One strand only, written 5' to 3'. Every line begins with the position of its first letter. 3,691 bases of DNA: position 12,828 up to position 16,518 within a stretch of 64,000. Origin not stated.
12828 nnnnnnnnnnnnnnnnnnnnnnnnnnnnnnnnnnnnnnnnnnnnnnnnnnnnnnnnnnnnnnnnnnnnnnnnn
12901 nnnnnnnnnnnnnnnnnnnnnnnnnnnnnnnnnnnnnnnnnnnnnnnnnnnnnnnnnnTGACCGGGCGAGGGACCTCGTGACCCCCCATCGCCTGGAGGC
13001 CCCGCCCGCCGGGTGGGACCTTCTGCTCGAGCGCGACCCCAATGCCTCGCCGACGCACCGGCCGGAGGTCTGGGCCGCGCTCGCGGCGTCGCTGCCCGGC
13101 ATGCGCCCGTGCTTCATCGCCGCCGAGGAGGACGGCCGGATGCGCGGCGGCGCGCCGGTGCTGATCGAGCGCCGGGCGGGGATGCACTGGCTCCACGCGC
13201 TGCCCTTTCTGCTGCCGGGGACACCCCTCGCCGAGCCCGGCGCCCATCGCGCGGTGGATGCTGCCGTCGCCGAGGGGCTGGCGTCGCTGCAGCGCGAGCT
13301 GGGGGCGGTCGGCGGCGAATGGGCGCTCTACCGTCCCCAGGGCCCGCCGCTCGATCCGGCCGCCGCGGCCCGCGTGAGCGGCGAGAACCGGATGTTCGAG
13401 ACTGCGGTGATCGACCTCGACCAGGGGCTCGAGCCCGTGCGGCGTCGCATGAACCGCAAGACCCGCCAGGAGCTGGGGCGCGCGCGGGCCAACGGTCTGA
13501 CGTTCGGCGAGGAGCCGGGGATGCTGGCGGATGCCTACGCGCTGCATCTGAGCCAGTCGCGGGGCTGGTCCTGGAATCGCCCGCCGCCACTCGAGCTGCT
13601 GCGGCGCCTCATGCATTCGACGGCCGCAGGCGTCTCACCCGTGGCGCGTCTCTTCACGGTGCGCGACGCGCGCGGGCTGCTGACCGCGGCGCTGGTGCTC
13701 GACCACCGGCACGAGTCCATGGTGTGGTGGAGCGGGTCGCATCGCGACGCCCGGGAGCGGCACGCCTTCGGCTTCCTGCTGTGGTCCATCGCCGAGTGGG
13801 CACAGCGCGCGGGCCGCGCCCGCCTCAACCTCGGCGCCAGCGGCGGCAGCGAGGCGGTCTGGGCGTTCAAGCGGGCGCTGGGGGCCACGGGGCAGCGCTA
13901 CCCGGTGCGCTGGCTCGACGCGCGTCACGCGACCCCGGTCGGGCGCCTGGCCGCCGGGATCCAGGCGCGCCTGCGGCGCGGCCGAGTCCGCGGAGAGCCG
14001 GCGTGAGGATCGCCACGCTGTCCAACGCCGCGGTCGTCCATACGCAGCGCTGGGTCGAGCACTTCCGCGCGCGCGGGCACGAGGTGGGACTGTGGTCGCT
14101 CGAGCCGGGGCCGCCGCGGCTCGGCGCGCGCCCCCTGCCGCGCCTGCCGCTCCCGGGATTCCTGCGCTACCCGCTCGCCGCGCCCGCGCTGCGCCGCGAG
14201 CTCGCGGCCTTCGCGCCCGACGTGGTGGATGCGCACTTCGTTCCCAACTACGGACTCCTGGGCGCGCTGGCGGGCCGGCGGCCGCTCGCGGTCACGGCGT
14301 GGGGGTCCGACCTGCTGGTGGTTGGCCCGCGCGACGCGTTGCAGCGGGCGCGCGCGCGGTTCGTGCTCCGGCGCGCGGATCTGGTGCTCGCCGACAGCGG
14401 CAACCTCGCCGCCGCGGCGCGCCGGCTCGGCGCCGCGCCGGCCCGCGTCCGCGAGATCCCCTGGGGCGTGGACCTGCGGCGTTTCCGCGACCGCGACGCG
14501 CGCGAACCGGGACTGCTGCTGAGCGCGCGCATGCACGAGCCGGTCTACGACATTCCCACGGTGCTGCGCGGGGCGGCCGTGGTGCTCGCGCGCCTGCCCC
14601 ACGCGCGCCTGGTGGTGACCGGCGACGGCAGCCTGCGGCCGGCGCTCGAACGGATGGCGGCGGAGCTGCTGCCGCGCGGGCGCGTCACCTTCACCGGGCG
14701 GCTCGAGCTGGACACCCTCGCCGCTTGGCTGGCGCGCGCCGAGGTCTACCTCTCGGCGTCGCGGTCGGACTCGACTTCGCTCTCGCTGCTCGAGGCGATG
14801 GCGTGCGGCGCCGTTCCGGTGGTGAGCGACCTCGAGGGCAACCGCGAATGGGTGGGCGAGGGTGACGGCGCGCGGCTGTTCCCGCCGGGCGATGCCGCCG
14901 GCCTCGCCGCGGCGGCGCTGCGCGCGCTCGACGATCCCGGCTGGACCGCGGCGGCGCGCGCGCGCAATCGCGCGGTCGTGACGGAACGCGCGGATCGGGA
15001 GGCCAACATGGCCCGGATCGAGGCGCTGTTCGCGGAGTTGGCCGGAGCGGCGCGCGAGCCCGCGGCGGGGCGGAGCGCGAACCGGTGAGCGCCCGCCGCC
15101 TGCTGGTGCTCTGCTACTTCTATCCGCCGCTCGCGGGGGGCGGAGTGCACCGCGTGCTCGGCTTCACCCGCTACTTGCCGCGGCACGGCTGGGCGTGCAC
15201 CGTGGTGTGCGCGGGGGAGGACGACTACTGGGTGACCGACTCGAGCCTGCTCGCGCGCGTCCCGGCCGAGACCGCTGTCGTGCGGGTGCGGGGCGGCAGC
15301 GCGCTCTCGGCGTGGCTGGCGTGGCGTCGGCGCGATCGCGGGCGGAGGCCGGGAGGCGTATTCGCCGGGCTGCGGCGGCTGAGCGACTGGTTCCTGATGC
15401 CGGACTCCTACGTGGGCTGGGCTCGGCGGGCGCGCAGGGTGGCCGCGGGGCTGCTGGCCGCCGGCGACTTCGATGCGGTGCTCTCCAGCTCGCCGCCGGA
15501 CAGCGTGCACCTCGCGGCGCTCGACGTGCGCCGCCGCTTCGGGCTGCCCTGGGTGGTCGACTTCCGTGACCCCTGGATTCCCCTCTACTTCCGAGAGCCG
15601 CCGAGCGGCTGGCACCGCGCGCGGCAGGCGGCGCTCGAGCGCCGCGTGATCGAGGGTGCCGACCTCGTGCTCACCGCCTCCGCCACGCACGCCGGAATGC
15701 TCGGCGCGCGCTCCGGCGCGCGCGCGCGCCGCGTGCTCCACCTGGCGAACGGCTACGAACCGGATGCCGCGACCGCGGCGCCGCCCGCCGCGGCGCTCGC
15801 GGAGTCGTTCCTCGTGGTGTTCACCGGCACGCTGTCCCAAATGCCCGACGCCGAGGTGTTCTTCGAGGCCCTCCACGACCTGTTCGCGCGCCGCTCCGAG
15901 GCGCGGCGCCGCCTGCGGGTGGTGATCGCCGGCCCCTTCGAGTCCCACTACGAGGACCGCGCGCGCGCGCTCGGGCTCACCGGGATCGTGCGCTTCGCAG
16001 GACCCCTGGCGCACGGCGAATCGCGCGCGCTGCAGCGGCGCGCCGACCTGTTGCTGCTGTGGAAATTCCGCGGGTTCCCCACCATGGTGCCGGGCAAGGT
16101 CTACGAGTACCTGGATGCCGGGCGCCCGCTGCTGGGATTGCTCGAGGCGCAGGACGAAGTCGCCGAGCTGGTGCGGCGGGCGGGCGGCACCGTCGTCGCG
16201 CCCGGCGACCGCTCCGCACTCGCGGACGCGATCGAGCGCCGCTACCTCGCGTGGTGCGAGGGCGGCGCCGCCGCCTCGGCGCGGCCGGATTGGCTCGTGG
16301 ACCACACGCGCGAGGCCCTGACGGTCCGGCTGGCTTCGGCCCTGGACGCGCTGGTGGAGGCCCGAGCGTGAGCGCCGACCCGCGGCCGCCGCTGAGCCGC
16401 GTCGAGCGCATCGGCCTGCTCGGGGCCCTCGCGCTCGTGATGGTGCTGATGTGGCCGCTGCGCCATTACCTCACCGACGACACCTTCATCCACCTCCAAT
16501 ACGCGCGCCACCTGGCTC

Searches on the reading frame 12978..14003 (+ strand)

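Call 55: search_protein_families(library=pfam, proteins=[window:12978-14003:+], max_evalue=0.00001)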
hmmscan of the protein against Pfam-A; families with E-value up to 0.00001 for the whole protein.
window:12978-14003:+ (342 aa): 1 family
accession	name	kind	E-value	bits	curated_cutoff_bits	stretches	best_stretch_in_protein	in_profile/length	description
PF13480.13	Acetyltransf_6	-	4.2e-10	40.4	22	1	156-290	4-137/143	Acetyltransferase (GNAT) domain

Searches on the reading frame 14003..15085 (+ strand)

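Call 56: search_protein_families(library=pfam, proteins=[window:14003-15085:+], max_evalue=0.00001)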
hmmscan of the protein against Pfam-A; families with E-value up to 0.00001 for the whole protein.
window:14003-15085:+ (361 aa): 6 families
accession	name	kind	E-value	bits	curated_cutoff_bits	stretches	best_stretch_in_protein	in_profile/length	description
PF13692.12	Glyco_trans_1_4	-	7e-25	88.4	27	1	169-311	2-142/142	Glycosyl transferases group 1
PF00534.26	Glycos_transf_1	-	1.4e-21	77.3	26.4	1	171-321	17-166/172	Glycosyl transferases group 1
PF13439.12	Glyco_transf_4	-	5e-19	69.4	28.5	1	11-160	5-170/170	Glycosyltransferase Family 4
PF13579.12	Glyco_trans_4_4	-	2.5e-16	60.9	29.7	1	10-154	3-157/158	Glycosyl transferase 4-like domain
PF13477.12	Glyco_trans_4_2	-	2.5e-15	57.3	23.4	1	2-132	1-139/139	Glycosyl transferase 4-like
PF13524.12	Glyco_trans_1_2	-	1.9e-08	34.8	25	1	195-338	9-141/144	Glycosyl transferase-like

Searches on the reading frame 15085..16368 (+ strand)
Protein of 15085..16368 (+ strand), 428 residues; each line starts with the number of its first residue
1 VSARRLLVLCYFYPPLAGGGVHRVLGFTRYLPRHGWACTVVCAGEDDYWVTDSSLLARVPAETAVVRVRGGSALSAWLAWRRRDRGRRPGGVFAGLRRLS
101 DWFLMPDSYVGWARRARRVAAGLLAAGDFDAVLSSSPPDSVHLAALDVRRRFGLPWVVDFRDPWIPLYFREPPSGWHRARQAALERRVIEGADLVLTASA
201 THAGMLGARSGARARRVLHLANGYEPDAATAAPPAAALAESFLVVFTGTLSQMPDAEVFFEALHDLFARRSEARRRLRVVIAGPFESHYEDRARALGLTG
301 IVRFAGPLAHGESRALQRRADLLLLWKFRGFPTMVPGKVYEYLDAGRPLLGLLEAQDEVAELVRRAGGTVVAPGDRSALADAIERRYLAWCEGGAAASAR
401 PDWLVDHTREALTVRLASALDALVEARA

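Call 56: search_protein_families(library=pfam, proteins=[window:15085-16368:+], max_evalue=0.00001)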
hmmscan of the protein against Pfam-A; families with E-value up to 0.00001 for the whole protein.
window:15085-16368:+ (428 aa): 4 families
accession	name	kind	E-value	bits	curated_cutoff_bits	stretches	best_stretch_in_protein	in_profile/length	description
PF13692.12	Glyco_trans_1_4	-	1.6e-10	41.8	27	1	243-385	3-138/142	Glycosyl transferases group 1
PF13579.12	Glyco_trans_4_4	-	3.5e-10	40.9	29.7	1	18-223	1-158/158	Glycosyl transferase 4-like domain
PF13439.12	Glyco_transf_4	-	4.5e-08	33.7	28.5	1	18-227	2-169/170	Glycosyltransferase Family 4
PF00534.26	Glycos_transf_1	-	6.1e-07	29.6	26.4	1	240-385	14-154/172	Glycosyl transferases group 1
